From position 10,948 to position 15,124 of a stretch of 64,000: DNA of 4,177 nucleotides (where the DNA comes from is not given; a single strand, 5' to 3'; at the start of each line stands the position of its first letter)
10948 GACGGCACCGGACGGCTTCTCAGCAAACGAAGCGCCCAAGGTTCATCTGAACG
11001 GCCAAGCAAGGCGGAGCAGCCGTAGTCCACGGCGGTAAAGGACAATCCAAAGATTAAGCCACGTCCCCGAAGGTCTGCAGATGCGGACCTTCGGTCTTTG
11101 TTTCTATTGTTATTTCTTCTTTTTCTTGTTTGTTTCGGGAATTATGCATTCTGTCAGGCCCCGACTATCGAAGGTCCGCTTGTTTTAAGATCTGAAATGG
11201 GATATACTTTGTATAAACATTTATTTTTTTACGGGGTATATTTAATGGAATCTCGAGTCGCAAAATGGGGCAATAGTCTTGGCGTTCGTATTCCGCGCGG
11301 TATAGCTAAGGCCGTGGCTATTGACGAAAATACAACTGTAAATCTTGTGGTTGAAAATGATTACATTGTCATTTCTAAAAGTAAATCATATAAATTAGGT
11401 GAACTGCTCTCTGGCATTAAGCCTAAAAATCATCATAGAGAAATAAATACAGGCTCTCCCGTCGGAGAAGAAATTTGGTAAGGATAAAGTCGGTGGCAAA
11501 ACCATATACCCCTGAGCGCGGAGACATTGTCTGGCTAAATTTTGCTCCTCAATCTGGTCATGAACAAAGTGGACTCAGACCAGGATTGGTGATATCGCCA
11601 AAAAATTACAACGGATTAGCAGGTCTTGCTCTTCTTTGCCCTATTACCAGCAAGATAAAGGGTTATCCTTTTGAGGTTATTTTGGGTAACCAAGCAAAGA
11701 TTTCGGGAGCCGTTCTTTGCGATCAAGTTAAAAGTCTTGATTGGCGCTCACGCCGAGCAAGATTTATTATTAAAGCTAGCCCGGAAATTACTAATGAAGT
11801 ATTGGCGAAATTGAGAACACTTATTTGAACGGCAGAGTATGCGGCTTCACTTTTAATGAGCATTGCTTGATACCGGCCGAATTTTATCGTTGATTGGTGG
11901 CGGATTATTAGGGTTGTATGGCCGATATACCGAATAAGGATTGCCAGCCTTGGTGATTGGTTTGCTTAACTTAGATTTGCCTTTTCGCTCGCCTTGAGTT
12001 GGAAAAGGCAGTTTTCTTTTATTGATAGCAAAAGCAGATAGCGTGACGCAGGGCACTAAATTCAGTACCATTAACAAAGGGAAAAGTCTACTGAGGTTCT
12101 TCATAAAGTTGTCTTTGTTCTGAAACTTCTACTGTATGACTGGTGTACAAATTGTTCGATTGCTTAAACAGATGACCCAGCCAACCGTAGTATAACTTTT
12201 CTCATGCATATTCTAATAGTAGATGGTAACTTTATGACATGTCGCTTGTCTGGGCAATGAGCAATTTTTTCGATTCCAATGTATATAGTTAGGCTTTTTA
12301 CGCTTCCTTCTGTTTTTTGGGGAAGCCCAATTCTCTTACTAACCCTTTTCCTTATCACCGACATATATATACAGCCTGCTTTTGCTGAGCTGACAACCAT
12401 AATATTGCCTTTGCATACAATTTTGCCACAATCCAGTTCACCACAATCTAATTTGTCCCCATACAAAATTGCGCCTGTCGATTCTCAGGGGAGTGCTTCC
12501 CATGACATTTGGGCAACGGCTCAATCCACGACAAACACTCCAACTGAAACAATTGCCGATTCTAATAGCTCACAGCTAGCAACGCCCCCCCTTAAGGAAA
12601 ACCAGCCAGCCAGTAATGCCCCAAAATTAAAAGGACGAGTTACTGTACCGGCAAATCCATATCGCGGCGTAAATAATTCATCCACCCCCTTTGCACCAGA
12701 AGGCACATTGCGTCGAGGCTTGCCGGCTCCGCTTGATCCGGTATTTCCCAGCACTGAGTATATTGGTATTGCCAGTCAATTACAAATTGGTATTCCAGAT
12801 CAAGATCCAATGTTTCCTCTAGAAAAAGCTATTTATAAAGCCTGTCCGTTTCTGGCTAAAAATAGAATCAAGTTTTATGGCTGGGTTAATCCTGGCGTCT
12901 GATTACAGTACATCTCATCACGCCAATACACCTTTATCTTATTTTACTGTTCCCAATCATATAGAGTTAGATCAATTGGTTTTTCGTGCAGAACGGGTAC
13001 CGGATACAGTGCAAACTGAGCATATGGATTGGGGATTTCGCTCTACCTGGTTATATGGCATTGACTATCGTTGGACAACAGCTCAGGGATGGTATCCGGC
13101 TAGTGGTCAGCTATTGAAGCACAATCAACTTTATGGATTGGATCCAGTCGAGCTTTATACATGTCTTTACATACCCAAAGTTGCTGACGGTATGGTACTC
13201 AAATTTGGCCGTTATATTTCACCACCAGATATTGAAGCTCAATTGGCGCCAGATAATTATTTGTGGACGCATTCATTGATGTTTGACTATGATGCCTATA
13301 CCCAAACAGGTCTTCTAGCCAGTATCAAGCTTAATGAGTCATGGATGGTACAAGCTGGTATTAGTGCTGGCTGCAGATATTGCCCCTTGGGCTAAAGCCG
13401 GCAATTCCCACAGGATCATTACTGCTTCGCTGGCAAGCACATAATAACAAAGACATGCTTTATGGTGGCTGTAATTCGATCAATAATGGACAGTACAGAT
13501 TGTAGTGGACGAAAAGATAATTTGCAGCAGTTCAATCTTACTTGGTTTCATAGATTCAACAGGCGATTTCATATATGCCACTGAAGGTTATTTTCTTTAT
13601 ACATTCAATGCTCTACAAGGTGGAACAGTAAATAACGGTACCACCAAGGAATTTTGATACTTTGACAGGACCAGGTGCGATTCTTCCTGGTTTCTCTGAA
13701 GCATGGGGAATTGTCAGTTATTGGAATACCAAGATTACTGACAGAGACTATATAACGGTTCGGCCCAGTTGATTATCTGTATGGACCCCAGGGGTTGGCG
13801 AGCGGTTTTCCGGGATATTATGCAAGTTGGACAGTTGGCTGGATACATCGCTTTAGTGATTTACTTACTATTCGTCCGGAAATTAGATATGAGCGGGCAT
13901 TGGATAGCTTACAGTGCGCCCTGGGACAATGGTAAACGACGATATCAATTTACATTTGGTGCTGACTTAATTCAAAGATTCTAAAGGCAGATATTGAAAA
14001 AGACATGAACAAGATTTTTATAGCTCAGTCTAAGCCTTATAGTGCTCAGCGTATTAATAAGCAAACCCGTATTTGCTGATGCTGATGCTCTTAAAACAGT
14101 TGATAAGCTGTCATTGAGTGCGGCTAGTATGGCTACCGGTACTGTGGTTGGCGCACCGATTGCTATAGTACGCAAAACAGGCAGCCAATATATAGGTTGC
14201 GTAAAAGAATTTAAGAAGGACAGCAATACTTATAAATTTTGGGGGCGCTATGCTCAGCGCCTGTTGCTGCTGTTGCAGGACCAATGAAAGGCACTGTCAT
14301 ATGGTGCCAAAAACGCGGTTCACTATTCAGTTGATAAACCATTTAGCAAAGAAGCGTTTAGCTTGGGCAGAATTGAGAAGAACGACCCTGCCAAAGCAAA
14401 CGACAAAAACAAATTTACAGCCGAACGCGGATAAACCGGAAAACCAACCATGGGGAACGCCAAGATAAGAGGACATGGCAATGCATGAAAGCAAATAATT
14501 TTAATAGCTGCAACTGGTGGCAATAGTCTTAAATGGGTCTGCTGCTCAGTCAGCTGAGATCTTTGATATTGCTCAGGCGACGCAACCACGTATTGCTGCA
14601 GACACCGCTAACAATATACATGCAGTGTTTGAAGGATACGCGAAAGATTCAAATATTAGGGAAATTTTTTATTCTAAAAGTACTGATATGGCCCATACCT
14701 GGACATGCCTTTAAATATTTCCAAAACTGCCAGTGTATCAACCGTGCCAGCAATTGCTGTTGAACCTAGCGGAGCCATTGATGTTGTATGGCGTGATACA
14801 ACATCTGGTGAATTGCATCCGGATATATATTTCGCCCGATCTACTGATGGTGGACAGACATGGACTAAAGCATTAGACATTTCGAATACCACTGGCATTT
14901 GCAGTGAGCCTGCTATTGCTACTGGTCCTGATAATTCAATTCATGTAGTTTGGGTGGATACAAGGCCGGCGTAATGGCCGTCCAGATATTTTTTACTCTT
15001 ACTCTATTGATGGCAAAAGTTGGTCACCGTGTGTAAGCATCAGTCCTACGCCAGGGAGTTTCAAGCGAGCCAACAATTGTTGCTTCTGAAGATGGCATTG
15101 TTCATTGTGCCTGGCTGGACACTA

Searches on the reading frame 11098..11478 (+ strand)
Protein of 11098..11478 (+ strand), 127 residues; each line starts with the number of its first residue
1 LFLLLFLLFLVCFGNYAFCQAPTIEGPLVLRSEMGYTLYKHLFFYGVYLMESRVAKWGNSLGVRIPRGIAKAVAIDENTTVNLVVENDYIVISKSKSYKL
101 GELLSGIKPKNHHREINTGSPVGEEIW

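Call 77: search_protein_families(library=ncbifam, proteins=[window:11098-11478:+], max_evalue=0.1)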
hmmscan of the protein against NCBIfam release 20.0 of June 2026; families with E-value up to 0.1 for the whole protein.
window:11098-11478:+ (127 aa): 4 families
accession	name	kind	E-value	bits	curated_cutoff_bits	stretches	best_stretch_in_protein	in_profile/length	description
NF007312.0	PRK09798.1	equivalog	1.9e-10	41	113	1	50-127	2-82/82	type II toxin-antitoxin system antitoxin MazE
NF008463.0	PRK11347.1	equivalog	3.9e-06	27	101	1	53-127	4-83/83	antitoxin ChpS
NF052488.1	TAtMazEAgrob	equivalog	0.0023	18.1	130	1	52-126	5-87/87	type II toxin-antitoxin system antitoxin MazE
TIGR02609.1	doc_partner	hypoth_equivalog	0.0083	16.5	55.9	1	53-97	2-46/74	putative addiction module antidote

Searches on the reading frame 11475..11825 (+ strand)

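Call 77: search_protein_families(library=ncbifam, proteins=[window:11475-11825:+], max_evalue=0.1)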
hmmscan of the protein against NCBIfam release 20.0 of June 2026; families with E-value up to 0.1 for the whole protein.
window:11475-11825:+ (117 aa): 5 families
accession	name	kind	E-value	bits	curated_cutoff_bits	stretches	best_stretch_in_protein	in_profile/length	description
NF007386.0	PRK09907.1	equivalog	1.1e-36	125.2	120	1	10-117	4-110/111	endoribonuclease MazF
NF007320.0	PRK09812.1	equivalog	8.5e-20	70.9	129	1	13-117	7-115/116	type II toxin-antitoxin system ChpB family toxin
NF052489.1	TAtMazFAgrob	equivalog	1.5e-10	40.9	150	1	12-116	5-114/118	type II toxin-antitoxin system toxin MazF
NF052486.1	AntiApopMycob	equivalog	0.031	14.1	250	1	30-72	119-161/178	anti-apoptotic protein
NF009091.0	PRK12427.1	equivalog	0.046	13.4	339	1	74-109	76-110/233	FliA/WhiG family RNA polymerase sigma factor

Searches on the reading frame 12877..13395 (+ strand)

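Call 68: search_protein_families(library=pfam, proteins=[window:12877-13395:+], max_evalue=0.001)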
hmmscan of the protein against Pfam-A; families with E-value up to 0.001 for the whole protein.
window:12877-13395:+ (172 aa): 1 family
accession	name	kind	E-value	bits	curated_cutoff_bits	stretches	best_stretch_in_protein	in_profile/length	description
PF07642.17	BBP2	-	1.6e-14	54.4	26.2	1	16-165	23-158/339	Putative beta-barrel porin-2, OmpL-like. bbp2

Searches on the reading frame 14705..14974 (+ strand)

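Call 68: search_protein_families(library=pfam, proteins=[window:14705-14974:+], max_evalue=0.001)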
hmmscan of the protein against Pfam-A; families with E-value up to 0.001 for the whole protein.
window:14705-14974:+ (89 aa): 1 family
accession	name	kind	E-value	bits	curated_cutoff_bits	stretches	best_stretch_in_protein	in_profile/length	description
PF15892.11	BNR_4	-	0.00037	20.4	27.3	0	24-56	162-196/272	BNR repeat-containing family member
